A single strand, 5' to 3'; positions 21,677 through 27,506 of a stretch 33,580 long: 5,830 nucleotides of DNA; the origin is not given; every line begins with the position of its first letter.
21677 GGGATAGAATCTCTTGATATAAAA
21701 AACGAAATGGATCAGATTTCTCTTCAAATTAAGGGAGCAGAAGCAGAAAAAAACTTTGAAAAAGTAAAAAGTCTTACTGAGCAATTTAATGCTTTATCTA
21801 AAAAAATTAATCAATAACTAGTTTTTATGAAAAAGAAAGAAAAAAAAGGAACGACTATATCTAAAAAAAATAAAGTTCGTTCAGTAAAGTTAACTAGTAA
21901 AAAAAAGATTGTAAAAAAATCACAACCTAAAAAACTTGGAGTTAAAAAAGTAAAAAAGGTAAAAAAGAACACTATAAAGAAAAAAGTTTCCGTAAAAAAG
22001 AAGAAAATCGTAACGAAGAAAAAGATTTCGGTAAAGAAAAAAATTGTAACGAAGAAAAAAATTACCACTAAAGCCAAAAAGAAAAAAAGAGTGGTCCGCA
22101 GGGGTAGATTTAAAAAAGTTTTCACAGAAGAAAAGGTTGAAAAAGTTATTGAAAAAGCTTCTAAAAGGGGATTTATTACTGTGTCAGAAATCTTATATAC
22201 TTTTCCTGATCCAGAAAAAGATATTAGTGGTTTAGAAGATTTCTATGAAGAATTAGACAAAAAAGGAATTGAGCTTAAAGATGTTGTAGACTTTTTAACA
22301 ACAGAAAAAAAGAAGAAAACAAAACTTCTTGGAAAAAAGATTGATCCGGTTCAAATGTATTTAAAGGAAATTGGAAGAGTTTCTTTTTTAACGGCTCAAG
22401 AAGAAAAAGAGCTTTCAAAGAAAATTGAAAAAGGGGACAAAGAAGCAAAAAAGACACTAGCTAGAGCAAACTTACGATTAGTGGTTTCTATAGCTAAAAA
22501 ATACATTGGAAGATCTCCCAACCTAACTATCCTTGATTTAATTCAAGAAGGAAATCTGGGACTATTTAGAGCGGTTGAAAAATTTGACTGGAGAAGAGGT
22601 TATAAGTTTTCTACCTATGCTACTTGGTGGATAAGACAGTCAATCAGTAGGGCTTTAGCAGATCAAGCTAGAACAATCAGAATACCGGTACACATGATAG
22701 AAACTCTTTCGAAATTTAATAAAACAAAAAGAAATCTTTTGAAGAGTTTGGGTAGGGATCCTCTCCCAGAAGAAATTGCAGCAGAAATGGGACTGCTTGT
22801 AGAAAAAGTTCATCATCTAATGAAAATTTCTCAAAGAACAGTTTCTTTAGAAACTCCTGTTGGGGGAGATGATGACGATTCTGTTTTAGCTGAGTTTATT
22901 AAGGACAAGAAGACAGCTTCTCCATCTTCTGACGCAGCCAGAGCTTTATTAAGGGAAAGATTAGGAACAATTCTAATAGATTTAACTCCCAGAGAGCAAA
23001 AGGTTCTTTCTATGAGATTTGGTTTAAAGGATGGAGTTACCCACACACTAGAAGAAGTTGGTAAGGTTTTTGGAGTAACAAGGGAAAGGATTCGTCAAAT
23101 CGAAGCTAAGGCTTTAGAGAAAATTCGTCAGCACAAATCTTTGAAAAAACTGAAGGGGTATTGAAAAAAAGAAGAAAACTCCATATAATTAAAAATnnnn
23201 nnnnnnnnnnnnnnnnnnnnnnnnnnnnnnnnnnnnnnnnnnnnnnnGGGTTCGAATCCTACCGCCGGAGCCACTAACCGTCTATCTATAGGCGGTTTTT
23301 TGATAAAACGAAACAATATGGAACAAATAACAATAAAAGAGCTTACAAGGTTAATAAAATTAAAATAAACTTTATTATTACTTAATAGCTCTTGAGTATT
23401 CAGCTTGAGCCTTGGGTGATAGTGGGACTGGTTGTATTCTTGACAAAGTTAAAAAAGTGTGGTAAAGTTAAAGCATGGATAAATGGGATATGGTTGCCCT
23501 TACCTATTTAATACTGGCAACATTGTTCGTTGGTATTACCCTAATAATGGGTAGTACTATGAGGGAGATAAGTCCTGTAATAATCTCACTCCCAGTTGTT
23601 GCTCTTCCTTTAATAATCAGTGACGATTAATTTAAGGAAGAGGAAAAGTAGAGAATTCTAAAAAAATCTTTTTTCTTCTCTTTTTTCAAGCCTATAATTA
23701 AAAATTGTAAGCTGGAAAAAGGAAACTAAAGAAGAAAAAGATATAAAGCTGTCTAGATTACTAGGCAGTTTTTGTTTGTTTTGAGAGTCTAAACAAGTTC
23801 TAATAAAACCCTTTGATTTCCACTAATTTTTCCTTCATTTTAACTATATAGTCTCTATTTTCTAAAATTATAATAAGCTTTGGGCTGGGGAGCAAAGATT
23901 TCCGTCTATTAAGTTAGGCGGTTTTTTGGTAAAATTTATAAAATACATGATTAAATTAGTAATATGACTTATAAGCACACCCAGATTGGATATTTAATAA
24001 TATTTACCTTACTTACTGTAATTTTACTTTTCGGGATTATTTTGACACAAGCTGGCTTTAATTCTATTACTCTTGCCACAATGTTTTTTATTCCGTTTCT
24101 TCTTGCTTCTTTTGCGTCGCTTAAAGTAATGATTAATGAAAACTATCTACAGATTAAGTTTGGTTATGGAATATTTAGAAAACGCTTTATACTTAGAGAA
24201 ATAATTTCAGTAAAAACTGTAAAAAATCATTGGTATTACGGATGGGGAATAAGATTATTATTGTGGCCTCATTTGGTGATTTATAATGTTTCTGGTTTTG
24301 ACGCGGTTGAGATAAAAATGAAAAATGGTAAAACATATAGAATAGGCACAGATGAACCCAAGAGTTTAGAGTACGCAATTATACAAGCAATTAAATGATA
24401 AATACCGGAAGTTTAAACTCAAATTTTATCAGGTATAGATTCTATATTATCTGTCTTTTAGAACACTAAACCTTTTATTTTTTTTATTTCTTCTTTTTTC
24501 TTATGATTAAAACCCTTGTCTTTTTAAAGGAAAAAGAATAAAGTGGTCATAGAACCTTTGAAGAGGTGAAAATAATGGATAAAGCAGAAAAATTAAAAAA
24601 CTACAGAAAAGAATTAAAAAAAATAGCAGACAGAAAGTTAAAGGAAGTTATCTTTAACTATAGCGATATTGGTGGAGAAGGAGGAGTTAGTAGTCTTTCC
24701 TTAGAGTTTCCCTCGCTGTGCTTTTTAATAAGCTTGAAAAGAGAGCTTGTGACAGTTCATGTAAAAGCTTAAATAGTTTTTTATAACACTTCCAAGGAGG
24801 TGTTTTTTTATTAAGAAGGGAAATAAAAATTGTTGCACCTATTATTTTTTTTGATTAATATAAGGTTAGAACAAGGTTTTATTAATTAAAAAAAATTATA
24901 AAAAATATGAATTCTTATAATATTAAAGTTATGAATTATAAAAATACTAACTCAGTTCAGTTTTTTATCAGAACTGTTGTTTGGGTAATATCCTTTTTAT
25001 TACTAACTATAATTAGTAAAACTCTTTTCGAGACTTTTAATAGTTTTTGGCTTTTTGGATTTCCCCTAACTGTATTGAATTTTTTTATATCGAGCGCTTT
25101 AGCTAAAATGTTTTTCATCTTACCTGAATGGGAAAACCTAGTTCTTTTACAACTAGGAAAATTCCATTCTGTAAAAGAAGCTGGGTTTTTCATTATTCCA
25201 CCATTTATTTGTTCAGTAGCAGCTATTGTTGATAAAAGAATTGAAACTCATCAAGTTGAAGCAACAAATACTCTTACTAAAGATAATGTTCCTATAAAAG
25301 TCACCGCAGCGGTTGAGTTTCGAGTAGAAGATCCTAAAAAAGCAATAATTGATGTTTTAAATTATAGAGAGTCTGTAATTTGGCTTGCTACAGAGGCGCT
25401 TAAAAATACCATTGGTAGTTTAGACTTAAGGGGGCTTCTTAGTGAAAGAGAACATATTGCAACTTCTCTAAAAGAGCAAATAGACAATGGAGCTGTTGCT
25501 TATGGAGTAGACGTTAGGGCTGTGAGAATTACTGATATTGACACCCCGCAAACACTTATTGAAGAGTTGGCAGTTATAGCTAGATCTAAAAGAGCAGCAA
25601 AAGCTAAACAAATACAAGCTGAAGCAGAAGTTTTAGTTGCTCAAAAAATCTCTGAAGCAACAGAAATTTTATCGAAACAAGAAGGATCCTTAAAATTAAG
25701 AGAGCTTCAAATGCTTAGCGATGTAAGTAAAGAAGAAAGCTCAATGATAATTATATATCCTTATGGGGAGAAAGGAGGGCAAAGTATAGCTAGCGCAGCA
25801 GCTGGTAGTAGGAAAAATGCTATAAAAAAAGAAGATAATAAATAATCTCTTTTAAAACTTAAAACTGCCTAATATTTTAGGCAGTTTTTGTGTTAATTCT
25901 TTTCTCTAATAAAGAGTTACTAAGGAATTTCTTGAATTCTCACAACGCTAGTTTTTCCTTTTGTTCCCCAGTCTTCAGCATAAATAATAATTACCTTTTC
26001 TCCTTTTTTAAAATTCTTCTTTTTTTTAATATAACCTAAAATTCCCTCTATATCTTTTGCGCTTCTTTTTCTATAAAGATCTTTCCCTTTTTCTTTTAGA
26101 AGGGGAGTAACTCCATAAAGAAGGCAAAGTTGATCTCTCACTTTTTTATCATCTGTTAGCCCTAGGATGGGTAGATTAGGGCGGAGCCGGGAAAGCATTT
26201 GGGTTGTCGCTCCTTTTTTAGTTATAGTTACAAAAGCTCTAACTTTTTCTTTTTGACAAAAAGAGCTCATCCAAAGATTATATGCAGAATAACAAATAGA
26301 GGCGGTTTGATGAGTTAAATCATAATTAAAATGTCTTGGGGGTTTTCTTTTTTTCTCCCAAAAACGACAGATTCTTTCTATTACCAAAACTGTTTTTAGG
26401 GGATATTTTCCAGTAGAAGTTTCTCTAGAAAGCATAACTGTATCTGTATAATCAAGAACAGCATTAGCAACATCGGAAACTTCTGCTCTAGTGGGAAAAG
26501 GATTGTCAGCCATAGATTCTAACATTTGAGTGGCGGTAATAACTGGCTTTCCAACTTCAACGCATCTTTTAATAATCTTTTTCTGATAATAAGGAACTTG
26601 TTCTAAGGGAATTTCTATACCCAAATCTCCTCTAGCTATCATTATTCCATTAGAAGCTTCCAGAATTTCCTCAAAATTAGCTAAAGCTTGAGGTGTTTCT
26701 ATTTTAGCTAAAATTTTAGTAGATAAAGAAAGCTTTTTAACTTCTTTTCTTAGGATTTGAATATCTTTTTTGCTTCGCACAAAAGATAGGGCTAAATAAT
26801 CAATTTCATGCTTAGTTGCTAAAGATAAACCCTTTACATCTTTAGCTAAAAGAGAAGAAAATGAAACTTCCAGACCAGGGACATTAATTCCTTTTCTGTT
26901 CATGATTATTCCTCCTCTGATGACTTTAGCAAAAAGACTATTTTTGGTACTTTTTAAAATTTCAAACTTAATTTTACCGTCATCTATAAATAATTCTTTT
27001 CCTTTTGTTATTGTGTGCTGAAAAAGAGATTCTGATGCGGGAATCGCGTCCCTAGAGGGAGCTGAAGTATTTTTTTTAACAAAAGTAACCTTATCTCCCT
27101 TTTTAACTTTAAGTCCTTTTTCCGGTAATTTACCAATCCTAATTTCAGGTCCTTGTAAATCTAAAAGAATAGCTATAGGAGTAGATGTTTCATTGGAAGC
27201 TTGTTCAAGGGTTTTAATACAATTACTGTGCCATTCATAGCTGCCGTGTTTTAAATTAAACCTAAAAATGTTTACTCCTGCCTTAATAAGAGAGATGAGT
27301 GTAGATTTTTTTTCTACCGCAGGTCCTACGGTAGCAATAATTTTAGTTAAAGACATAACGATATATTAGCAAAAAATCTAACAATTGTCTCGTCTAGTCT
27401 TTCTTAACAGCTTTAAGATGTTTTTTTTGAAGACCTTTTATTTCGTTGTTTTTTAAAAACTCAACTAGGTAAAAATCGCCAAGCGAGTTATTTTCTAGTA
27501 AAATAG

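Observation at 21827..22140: Primary sigma factor with a ~100-residue lysine-rich, tandem-repeat N-terminal extension where the acidic region 1.1 normally sits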

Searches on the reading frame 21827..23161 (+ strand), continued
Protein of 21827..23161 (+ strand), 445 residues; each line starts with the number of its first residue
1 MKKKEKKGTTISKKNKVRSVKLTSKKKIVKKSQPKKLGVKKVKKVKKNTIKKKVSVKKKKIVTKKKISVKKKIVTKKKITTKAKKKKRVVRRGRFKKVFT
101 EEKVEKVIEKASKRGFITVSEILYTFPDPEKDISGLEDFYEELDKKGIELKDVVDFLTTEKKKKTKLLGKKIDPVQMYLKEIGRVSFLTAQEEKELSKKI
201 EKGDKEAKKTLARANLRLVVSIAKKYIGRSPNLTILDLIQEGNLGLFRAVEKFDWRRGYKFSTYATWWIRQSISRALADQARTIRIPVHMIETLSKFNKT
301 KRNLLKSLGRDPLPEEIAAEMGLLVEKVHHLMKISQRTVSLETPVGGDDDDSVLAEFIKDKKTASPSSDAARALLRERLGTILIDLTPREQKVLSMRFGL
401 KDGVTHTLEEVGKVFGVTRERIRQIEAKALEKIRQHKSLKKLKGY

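Call 25: find_related_loci(query=A2, collection=genome_contigs, flank=2500)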
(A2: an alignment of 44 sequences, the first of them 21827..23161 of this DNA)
Query A2 (445 aa) in genome_contigs; peptide patterns used: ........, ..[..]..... (x = any residue, [..] = any of these).
600 stretches matched a pattern (row limit reached: there are more); 600 encode a relative of the query (tblastn E <= 1e-3); the best 80 are kept; 80 distinct loci.
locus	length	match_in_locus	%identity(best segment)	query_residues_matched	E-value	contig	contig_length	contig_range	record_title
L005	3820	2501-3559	61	101-445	1e-144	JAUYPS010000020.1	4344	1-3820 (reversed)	MAG: bacterium isolate C4_metabat.bin.47 C4_k141_46768, whole genome shotgun sequence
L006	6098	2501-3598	60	103-445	4e-140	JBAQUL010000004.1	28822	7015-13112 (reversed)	MAG: Candidatus Moraniibacteriota bacterium isolate MFD12006_ilm_asm_bin13 k127_144671, whole genome shotgun sequence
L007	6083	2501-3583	60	96-445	5e-135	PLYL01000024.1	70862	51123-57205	MAG: Candidatus Yanofskybacteria bacterium isolate palsa_1334 73.20120700_P3D.271_contig_37437, whole genome shotgun seq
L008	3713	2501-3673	56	97-445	1e-132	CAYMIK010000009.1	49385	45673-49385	MAG TPA_asm: uncultured Candidatus Saccharibacteria bacterium isolate SRP286056_co2_576 genome assembly, contig: NODE_78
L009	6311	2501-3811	52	24-445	1e-131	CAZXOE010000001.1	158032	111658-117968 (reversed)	MAG TPA_asm: uncultured Candidatus Saccharibacteria bacterium isolate ERP113451_co1_174 genome assembly, contig: NODE_30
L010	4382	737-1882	54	59-445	2e-131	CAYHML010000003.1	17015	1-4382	MAG TPA_asm: uncultured Candidatus Saccharibacteria bacterium isolate ERP119705_co13_657 genome assembly, contig: NODE_4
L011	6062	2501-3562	58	101-445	7e-130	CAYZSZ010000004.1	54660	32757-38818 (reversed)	MAG TPA_asm: uncultured Candidatus Saccharibacteria bacterium isolate SRP133034_co1_256 genome assembly, contig: NODE_37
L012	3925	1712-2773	60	100-445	1e-132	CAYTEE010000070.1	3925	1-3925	MAG TPA_asm: uncultured Candidatus Saccharibacteria bacterium isolate SRP050083_co2_44 genome assembly, contig: NODE_234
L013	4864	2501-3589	57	100-445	2e-129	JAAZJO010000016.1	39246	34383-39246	MAG: Candidatus Falkowbacteria bacterium isolate AS21ysBPME_294 245562_AS21, whole genome shotgun sequence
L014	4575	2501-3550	57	101-445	1e-128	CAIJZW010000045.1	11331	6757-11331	uncultured bacterium isolate AlinenLipids_bin-4189 genome assembly, contig: bin-4189:45/84, whole genome shotgun sequenc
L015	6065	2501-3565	56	104-445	7e-128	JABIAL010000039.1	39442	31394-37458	MAG: bacterium isolate SI048_bin106 k141_1733704, whole genome shotgun sequence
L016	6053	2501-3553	56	103-445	8e-128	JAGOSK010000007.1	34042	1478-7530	MAG: Candidatus Paceibacterota bacterium isolate Gw_Eff_bin_316 Gw_Eff_2322_length_34042_cov_25.604364, whole genome sho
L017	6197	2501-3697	51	40-445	1e-126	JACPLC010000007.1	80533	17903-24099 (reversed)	MAG: Candidatus Kaiserbacteria bacterium isolate NC_groundwater_511_Ag_S-0.1um_54_12 S35_SO-1_scaffold_203974, whole gen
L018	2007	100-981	63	146-445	1e-132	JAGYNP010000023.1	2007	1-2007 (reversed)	MAG: Candidatus Moraniibacteriota bacterium isolate M55B148 k51_1908507_flag_0_multi_21.1605_len_2007, whole genome shot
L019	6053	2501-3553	55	103-445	9e-123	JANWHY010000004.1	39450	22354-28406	MAG: Candidatus Paceibacterota bacterium isolate CRAIB_MAG27 c_000000046498, whole genome shotgun sequence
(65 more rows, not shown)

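Call 29: search_solved_structures(query=window:21827-23161:+, max_evalue=1e-10, show_alignments=2)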
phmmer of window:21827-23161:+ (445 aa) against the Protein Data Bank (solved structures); distinct sequences matched with E-value up to 1e-10: 77 (the best 60 are shown).
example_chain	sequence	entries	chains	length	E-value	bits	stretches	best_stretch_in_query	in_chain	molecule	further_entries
8x6f_E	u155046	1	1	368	7.9e-114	384.1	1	98-444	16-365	RNA polymerase sigma factor SigA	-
7ckq_F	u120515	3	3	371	1.1e-109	370.4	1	102-444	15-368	RNA polymerase sigma factor SigA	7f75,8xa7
7l7b_F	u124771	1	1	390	1.7e-104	353.3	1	173-445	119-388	RNA polymerase sigma factor SigA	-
7ye1_F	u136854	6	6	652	1.4e-91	310.8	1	194-444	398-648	RNA polymerase sigma factor RpoD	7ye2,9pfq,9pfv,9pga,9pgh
7xya_F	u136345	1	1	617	1.3e-89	304.3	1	185-438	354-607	RNA polymerase sigma factor RpoD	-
9gdo_F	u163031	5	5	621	3.7e-89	302.8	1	175-437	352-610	RNA polymerase sigma factor RpoD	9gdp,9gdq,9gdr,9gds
6ldi_F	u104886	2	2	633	6.6e-89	302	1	175-437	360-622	RNA polymerase sigma factor RpoD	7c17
8ad1_F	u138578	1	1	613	1.6e-88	300.8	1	175-437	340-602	RNA polymerase sigma factor RpoD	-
3iyd_F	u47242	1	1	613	1.6e-88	300.8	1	175-437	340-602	RNA polymerase sigma factor rpoD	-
6n57_L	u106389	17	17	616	5.5e-88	299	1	175-437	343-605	RNA polymerase sigma factor RpoD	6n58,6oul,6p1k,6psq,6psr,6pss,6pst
4jkr_F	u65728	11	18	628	7.4e-88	298.6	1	175-437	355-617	RNA polymerase sigma factor RpoD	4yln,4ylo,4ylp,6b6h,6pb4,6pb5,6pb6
7ubm_F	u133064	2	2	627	7.9e-88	298.5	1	175-437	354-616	RNA polymerase sigma factor RpoD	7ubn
7bef_F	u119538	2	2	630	9.5e-88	298.2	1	175-437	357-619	RNA polymerase sigma factor RpoD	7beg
8ftd_L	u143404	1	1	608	9.6e-88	298.2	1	175-437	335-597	RNA polymerase sigma factor RpoD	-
6n60_F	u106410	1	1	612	9.9e-88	298.1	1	175-437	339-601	RNA polymerase sigma factor RpoD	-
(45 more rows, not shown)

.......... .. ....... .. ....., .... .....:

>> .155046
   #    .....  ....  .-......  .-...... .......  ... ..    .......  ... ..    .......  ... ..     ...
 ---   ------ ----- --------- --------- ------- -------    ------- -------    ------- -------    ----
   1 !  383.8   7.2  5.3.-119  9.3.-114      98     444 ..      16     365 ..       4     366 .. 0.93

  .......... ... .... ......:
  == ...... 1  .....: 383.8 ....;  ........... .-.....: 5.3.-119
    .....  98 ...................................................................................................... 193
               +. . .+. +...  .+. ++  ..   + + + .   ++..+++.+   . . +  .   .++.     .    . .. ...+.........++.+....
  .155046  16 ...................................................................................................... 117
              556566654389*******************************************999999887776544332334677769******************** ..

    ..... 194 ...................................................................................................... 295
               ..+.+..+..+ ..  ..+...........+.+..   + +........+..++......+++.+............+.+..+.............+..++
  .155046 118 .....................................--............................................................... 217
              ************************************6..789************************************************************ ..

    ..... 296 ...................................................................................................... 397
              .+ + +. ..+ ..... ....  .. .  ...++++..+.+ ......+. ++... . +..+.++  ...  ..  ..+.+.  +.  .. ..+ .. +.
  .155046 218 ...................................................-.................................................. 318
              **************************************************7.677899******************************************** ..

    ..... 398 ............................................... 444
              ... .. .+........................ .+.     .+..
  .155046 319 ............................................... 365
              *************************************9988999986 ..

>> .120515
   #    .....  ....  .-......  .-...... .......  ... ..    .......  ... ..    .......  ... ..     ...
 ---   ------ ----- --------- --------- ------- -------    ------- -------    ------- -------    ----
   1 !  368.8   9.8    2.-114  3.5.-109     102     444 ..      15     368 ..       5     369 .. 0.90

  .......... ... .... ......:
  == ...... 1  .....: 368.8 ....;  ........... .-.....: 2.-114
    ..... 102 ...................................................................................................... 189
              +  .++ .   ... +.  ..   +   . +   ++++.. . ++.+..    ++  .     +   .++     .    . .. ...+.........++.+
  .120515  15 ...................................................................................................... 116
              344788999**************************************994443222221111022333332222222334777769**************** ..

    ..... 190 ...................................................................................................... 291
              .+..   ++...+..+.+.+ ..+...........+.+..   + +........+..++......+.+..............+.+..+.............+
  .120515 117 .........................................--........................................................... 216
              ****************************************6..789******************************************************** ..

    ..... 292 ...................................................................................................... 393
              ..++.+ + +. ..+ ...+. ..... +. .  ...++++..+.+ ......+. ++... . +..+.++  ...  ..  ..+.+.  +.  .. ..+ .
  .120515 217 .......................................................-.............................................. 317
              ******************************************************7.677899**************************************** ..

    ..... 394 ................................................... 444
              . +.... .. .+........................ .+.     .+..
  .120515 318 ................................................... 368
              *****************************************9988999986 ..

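Call 31: predict_structure(alignment_id=A2)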
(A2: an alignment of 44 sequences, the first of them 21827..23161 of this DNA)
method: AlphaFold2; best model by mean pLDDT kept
length: 445 residues; sequences in the alignment: 44
mean_pLDDT: 72.8   pTM: 0.36
mean pLDDT of the five models: 72.8, 71.2, 70.5, 68.9, 68.1
residues with pLDDT >= 90: 119; 70-90: 163; 50-70: 40; < 50: 123
segments of 3 or more residues with pLDDT < 50: 1-30, 35-90, 158-169, 340-363
pLDDT, mean of each block of 10 residues (from residue 1): 44 42 44 47 42 45 40 42 46 65 87 85 84 85 86 57 45 80 87 89 92 94 91 88 95 88 95 88 65 88 92 94 92 73 39 40 58 76 82 87 87 93 92 78 60
secondary structure, 60 per line:
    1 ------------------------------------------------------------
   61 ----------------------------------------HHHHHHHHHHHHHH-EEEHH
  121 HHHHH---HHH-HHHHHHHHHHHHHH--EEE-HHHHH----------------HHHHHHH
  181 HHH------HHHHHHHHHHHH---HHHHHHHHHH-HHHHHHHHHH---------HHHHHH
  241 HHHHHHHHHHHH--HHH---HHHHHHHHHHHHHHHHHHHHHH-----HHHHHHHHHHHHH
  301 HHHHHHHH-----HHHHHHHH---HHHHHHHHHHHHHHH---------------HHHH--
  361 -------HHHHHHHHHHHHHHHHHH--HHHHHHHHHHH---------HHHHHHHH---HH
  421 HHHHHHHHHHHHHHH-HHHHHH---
elements in order: H101-114 E116-118 H119-125 H133-146 E149-151 H153-157 H174-183 H190-201 H205-214 H216-225 H235-252 H261-282 H288-308 H314-321 H325-339 H355-358 H368-385 H388-398 H408-415 H419-435 H437-442

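Call 45: search_protein_families(library=ncbifam, proteins=[window:21827-23161:+], max_evalue=0.001)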
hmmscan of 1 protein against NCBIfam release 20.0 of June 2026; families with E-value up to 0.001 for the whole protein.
window:21827-23161:+ (445 aa): 48 families (the best 25 are shown)
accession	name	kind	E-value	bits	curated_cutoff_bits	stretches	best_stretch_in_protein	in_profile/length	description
NF006666.0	PRK09210.1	equivalog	6.2e-133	443.7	572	1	98-445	10-368/370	RNA polymerase sigma factor RpoD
NF004208.0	PRK05658.1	equivalog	1.2e-125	420.9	555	2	205-445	391-628/631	RNA polymerase sigma factor RpoD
NF004561.0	PRK05901.1-3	equivalog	2e-105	354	582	2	205-436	298-526/537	RNA polymerase sigma factor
TIGR02393.1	RpoD_Cterm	equivalog_domain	5.6e-101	337.1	354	1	207-445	1-236/238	RNA polymerase sigma factor RpoD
NF005643.0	PRK07406.1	equivalog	1.7e-96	323.7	500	2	204-445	158-395/397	RNA polymerase sigma factor RpoD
NF041931.2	MzaA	equivalog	9.5e-96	322.2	800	1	189-445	459-713/726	MZA anti-phage system associated sigma-70 family RNA polymerase sigma factor MzaA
TIGR02997.1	Sig70-cyanoRpoD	subfamily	1.4e-93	313.4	384.5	1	195-434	64-298/298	RNA polymerase sigma factor, RpoD/SigA family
NF004560.0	PRK05901.1-1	equivalog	5.9e-93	312.7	711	1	205-436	277-505/516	RNA polymerase sigma factor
NF005920.0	PRK07921.1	subfamily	6.2e-92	308.1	464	2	205-445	89-326/328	RNA polymerase sigma factor SigB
NF004562.0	PRK05901.1-4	equivalog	1e-91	308.2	779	2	205-444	315-551/571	RNA polymerase sigma factor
TIGR02394.1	rpoS_proteo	equivalog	3.2e-89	299.2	378.7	1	164-436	4-273/285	RNA polymerase sigma factor RpoS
NF004207.0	PRK05657.1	equivalog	5.8e-88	295.4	394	1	157-438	40-318/329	RNA polymerase sigma factor RpoS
NF005785.0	PRK07598.1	equivalog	3.9e-83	279.6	554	1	198-445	167-410/415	RNA polymerase sigma factor SigC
NF004615.0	PRK05949.1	subfamily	8.5e-78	261.5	530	1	191-438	77-319/327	RNA polymerase sigma factor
NF004565.0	PRK05901.2-3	equivalog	8.5e-77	259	484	1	25-445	69-498/501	RNA polymerase sigma factor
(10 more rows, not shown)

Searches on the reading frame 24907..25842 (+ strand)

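Call 44: search_protein_families(library=pfam, proteins=[window:24907-25842:+], max_evalue=0.001)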
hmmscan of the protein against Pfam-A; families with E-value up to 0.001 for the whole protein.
window:24907-25842:+ (312 aa): 1 family
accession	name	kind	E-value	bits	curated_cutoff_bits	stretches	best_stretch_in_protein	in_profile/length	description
PF01145.31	Band_7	-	9.2e-30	104.4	23.6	1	71-241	2-175/176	SPFH domain / Band 7 family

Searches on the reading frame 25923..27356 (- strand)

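Call 44: search_protein_families(library=pfam, proteins=[window:25923-27356:-], max_evalue=0.001)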
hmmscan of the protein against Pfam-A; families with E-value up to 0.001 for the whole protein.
window:25923-27356:- (478 aa): 2 families
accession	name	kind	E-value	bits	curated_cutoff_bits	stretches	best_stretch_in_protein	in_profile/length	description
PF00224.27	PK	-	3.2e-107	358.9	30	1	4-323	4-328/328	Pyruvate kinase, barrel domain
PF02887.21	PK_C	-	2.5e-18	66.7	28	1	368-474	12-113/114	Pyruvate kinase, alpha/beta domain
